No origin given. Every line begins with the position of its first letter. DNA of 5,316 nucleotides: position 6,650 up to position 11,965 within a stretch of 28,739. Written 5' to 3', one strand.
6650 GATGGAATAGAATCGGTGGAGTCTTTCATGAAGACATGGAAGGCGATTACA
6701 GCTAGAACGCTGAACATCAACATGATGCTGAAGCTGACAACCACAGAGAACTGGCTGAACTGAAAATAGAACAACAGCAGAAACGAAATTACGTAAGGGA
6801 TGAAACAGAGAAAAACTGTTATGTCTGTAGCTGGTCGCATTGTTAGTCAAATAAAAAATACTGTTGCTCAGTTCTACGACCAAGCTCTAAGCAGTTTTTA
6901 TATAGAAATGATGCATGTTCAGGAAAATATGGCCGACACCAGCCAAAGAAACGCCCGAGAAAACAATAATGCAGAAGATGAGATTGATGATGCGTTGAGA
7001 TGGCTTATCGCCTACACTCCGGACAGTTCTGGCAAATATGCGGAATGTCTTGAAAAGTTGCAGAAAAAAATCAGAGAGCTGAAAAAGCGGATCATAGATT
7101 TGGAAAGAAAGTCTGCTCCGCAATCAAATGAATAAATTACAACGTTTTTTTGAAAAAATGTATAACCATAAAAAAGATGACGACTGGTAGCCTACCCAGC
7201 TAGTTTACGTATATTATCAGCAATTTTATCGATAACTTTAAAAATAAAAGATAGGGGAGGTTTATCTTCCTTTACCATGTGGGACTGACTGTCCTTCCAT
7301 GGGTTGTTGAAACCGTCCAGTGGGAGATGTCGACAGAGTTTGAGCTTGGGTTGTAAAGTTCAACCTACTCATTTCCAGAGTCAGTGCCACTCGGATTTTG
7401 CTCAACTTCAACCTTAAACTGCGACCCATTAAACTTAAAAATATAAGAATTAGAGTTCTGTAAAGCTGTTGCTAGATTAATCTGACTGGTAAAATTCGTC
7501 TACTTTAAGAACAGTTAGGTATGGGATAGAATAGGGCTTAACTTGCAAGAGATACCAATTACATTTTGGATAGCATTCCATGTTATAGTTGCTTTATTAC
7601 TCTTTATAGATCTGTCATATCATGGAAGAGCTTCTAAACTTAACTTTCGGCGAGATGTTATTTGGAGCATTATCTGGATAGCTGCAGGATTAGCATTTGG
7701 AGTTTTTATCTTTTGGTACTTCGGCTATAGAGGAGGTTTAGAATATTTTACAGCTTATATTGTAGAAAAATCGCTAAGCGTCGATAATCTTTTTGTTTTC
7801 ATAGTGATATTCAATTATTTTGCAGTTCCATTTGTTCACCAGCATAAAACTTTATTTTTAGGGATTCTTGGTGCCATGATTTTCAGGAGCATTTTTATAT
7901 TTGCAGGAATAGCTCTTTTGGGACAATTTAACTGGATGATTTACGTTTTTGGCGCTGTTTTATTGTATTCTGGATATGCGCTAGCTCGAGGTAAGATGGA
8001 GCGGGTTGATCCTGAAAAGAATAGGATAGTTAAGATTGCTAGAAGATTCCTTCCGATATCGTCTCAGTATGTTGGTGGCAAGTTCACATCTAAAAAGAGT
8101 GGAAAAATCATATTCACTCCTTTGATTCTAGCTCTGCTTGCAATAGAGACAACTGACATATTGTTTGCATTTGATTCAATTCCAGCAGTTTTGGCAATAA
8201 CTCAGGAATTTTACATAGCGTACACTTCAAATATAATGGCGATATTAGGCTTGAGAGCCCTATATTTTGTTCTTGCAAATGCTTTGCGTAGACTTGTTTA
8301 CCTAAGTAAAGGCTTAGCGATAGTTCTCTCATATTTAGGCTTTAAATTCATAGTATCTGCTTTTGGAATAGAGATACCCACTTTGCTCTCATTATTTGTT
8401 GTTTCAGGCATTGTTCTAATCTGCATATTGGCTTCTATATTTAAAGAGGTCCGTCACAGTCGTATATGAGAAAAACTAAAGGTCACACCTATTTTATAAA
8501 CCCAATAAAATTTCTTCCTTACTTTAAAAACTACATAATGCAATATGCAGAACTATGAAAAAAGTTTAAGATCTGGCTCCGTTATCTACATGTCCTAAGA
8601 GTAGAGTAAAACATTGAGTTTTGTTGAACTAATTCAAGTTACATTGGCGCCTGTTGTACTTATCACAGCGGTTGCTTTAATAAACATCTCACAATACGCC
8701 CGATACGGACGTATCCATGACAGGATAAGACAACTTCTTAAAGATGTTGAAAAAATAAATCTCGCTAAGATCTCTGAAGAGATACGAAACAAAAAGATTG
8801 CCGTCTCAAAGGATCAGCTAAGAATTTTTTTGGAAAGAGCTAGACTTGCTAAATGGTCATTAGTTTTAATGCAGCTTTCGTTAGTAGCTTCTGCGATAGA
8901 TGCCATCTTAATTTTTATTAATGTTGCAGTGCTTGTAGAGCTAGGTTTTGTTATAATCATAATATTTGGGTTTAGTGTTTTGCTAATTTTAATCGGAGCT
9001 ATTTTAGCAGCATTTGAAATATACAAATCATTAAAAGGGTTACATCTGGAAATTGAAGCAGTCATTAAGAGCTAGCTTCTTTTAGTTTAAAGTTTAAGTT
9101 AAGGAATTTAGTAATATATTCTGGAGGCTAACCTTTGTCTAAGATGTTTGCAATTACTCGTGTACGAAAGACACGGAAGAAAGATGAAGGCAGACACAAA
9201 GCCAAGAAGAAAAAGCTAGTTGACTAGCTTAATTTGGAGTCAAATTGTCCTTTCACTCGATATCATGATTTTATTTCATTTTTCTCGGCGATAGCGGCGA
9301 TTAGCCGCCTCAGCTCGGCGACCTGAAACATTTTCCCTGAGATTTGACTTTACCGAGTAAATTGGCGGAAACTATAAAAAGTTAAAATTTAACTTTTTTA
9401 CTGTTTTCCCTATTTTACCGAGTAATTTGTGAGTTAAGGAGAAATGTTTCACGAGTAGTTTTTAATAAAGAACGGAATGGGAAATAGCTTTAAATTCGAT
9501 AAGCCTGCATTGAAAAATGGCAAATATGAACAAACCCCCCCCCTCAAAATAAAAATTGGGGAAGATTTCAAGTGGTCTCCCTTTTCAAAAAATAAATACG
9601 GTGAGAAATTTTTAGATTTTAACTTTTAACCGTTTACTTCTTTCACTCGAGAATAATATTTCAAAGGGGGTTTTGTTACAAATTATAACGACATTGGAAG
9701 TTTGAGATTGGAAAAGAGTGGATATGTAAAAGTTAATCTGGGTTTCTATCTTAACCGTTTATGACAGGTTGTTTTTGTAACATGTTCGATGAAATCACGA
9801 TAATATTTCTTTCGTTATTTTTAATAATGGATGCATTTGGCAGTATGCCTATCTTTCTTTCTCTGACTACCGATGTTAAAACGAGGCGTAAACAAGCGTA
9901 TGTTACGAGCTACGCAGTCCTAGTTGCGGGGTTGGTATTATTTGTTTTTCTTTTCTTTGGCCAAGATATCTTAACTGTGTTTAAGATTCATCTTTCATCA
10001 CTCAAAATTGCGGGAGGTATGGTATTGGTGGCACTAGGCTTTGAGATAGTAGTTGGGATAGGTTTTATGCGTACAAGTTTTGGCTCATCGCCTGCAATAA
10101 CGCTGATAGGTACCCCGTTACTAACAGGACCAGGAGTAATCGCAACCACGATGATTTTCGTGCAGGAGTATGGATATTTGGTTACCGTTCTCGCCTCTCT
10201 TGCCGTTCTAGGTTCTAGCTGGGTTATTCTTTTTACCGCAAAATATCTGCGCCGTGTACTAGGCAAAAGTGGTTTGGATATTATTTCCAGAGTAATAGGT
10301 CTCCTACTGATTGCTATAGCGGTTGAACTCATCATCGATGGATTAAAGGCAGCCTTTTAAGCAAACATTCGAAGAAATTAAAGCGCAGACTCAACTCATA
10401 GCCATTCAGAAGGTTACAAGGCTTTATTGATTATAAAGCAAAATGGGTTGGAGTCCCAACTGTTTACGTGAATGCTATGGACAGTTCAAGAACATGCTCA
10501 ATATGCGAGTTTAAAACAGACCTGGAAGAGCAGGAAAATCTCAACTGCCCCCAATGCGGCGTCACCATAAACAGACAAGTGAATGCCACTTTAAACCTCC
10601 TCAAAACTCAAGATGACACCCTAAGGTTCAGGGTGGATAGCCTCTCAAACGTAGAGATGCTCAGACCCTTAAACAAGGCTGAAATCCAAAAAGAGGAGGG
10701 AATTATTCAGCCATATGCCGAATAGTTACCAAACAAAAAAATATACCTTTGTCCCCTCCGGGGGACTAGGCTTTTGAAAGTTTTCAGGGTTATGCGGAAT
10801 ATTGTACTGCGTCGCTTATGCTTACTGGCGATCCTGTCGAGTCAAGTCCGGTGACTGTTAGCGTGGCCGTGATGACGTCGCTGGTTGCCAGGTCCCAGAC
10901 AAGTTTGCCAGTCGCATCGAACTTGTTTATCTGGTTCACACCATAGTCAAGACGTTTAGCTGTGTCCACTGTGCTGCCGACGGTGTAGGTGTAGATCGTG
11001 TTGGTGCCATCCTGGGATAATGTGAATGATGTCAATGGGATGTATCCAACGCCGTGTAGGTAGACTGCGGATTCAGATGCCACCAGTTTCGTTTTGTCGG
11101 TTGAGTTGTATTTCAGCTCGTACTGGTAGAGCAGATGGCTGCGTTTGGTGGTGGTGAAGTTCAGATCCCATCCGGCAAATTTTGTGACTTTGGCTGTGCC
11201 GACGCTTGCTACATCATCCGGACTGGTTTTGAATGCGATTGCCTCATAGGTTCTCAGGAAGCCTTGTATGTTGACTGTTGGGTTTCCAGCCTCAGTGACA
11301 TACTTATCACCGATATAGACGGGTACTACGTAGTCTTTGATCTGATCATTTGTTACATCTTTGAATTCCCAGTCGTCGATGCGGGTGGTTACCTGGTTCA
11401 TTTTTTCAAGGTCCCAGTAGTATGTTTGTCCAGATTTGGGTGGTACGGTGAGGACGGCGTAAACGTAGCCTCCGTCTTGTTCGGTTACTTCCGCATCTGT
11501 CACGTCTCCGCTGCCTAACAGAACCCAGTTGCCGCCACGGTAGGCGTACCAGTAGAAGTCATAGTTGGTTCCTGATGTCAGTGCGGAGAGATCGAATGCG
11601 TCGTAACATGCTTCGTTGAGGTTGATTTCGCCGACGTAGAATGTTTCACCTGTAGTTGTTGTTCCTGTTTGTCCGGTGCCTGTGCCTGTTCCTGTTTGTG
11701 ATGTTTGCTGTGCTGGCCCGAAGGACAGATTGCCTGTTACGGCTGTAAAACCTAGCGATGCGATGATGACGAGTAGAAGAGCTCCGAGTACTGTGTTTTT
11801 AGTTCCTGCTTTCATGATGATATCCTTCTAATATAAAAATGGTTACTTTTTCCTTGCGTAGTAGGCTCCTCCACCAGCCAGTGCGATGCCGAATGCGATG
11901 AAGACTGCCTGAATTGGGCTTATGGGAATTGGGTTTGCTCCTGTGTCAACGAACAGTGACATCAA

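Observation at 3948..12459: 8.5-kb island integrated into the stop-codon region of a protein-coding gene via 27-bp direct repeats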

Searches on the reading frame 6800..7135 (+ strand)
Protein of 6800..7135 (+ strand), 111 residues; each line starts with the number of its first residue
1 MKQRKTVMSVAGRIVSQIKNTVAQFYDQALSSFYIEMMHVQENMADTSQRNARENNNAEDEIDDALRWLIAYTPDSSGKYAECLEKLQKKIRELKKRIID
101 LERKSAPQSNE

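Call 8: search_protein_families(library=pfam, proteins=[window:6800-7135:+], max_evalue=0.01)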
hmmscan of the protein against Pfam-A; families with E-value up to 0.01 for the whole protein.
window:6800-7135:+ (111 aa): 3 families
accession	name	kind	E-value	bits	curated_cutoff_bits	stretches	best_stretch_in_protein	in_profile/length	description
PF08702.15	Fib_alpha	-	0.0023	18.6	29.9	1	15-109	37-129/143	Fibrinogen alpha/beta chain family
PF11488.14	Lge1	-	0.0058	17.2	25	0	33-67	2-33/71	Transcriptional regulatory protein LGE1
PF25764.1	KIF21A_4th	-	0.0088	16.1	33.1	0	47-109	62-124/183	KIF21A-like domain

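Call 18: search_protein_families(library=phrogs, proteins=[window:6800-7135:+], max_evalue=1)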
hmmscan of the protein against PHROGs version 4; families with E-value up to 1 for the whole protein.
window:6800-7135:+ (111 aa): 10 families
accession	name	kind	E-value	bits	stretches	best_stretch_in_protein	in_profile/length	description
phrog_95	-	integration and excision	0.0073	15.9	1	30-109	437-516/651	integrase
phrog_1009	-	unknown function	0.025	15.6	0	67-104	26-56/103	-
phrog_5818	-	unknown function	0.037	15.4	1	49-95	5-49/98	-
phrog_5511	-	unknown function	0.037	15.2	1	3-83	12-89/122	-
phrog_12330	-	unknown function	0.1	14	0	56-104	56-104/106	-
phrog_1403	-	lysis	0.14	13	1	38-104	49-115/212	Rz-like spanin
phrog_4642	-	unknown function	0.15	13.7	1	75-101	12-39/80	-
phrog_7773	-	unknown function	0.19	12.6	1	85-111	5-31/53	-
phrog_18759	-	unknown function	0.27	12.4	0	25-70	35-80/107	-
phrog_15267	-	DNA, RNA and nucleotide metabolism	0.29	12.2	0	76-110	2-36/66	DNA helicase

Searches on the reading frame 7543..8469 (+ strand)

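Call 7: search_protein_families(library=pfam, proteins=[window:7543-8469:+], max_evalue=0.01)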
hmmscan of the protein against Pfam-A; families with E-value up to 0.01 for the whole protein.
window:7543-8469:+ (308 aa): 1 family
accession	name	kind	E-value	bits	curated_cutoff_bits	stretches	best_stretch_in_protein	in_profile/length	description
PF03741.22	TerC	-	2.2e-44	151.7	27.8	1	69-272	1-177/178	Integral membrane protein TerC family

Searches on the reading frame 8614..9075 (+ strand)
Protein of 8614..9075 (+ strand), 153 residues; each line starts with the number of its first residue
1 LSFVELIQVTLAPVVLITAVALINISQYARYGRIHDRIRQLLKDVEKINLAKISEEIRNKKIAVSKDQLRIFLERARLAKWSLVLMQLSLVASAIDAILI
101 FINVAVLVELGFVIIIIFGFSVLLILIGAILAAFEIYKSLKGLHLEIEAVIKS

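Call 7: search_protein_families(library=pfam, proteins=[window:8614-9075:+], max_evalue=0.01)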
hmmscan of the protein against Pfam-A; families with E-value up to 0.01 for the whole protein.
window:8614-9075:+ (153 aa): 1 family
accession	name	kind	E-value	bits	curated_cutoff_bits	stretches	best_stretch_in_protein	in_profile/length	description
PF11026.13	DUF2721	-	1.3e-20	74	28.3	1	11-144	2-128/129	Protein of unknown function (DUF2721)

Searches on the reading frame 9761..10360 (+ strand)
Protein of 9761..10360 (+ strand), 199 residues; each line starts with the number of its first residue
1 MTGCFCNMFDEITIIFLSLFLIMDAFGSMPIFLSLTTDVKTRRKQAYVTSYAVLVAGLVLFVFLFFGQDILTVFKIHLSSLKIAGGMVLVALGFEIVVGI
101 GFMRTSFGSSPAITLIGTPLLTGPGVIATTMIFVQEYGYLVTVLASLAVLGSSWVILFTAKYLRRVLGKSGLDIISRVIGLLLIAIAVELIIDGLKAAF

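Call 7: search_protein_families(library=pfam, proteins=[window:9761-10360:+], max_evalue=0.01)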
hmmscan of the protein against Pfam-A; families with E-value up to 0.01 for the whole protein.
window:9761-10360:+ (199 aa): 1 family
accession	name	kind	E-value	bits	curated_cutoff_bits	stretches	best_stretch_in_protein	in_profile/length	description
PF01914.23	MarC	-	2.4e-39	135.3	23.9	1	11-199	3-203/203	MarC family integral membrane protein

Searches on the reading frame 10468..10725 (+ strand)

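Call 7: search_protein_families(library=pfam, proteins=[window:10468-10725:+], max_evalue=0.01)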
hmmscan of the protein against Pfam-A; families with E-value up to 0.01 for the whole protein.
window:10468-10725:+ (85 aa): 2 families
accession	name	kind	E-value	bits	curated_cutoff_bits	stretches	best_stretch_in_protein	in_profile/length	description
PF07282.18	Cas12f1-like_TNB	-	8.1e-09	35.9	26.3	1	3-44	24-60/60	Cas12f1-like, TNB domain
PF14768.12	RPA_interact_C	-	0.0048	17.8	25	1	9-47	1-38/80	Replication protein A interacting C-terminal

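Call 18: search_protein_families(library=phrogs, proteins=[window:10468-10725:+], max_evalue=1)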
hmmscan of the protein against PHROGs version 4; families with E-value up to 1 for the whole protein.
window:10468-10725:+ (85 aa): 9 families
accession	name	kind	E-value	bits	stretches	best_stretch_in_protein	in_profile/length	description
phrog_506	-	integration and excision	2.3e-09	37.8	1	6-55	321-373/403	transposase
phrog_12300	-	integration and excision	1e-07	32.5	1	6-48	197-241/286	transposase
phrog_17087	-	unknown function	5.6e-06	27.6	1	4-47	85-131/141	-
phrog_4875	-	unknown function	0.0021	19.2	1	9-47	14-54/77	-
phrog_6422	-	moron, auxiliary metabolic gene and host takeover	0.012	17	1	4-50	4-56/120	Lar-like restriction alleviation protein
phrog_14328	-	unknown function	0.12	13.5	1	7-48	77-123/141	-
phrog_8828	-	DNA, RNA and nucleotide metabolism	0.23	12.4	1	15-50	46-81/205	HNH endonuclease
phrog_9700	-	unknown function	0.29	11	1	6-41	5-37/483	-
phrog_5624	-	unknown function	0.38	11.6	1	26-34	8-16/29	-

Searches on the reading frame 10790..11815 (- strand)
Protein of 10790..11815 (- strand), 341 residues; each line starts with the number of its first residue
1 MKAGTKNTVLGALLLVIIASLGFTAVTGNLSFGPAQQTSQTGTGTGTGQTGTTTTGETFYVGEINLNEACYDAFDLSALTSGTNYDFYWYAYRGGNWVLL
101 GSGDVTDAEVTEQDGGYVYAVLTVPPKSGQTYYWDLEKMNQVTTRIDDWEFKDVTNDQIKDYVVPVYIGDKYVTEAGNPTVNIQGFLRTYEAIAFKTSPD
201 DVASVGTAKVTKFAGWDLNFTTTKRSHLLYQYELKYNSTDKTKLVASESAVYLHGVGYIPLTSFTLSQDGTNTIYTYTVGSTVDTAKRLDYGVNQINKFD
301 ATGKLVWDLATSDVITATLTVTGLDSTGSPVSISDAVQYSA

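Call 7: search_protein_families(library=pfam, proteins=[window:10790-11815:-], max_evalue=0.01)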
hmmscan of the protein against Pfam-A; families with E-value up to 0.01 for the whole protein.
window:10790-11815:- (341 aa): 0 families

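Call 18: search_protein_families(library=phrogs, proteins=[window:10790-11815:-], max_evalue=1)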
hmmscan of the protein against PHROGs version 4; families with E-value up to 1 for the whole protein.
window:10790-11815:- (341 aa): 2 families
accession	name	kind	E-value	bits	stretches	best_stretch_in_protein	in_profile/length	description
phrog_36748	-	unknown function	0.11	13.3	1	127-167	14-53/72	-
phrog_20600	-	unknown function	0.21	12.8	1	108-145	20-57/78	-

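Call 61: find_homologous_proteins(query=window:10790-11815:-, max_evalue=0.01)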
Query window:10790-11815:- (341 aa): 3 proteins with E <= 0.01 among 8000 candidates.
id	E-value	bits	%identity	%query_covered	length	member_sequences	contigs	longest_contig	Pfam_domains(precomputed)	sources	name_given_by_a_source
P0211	8.7e-221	750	100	100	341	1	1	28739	-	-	-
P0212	1.3e-38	151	34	99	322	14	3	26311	-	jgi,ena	-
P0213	2.0e-32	131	32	91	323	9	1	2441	-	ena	-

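Call 63: find_encoding_contigs(protein=P0212, flank=10000, max_places=3)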
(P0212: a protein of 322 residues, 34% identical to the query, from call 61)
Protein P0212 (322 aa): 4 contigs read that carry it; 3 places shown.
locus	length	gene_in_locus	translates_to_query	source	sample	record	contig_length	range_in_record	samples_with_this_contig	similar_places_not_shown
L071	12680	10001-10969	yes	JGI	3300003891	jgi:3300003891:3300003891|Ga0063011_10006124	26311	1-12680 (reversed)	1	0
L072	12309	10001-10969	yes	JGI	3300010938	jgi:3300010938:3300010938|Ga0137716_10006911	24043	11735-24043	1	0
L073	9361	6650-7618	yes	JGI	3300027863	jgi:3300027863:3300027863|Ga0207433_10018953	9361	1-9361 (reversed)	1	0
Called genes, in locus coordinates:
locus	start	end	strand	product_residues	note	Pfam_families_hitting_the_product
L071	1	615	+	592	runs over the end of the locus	PF01555:N6_N4_Mtase, PF01170:UPF0020 (faint), PF03602:Cons_hypoth95 (faint), PF01555:N6_N4_Mtase (weak)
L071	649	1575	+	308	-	PF00589:Phage_integrase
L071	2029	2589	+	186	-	-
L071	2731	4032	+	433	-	PF00004:AAA (faint), PF07728:AAA_5, PF12774:AAA_6 (faint)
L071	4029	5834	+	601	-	-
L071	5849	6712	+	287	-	-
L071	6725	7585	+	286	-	-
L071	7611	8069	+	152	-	-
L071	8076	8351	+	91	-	-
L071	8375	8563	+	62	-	-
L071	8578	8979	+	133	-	PF19075:DUF5771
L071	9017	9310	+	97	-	-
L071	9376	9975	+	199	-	-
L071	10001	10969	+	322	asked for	-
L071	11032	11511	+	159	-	-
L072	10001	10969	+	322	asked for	-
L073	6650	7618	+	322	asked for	-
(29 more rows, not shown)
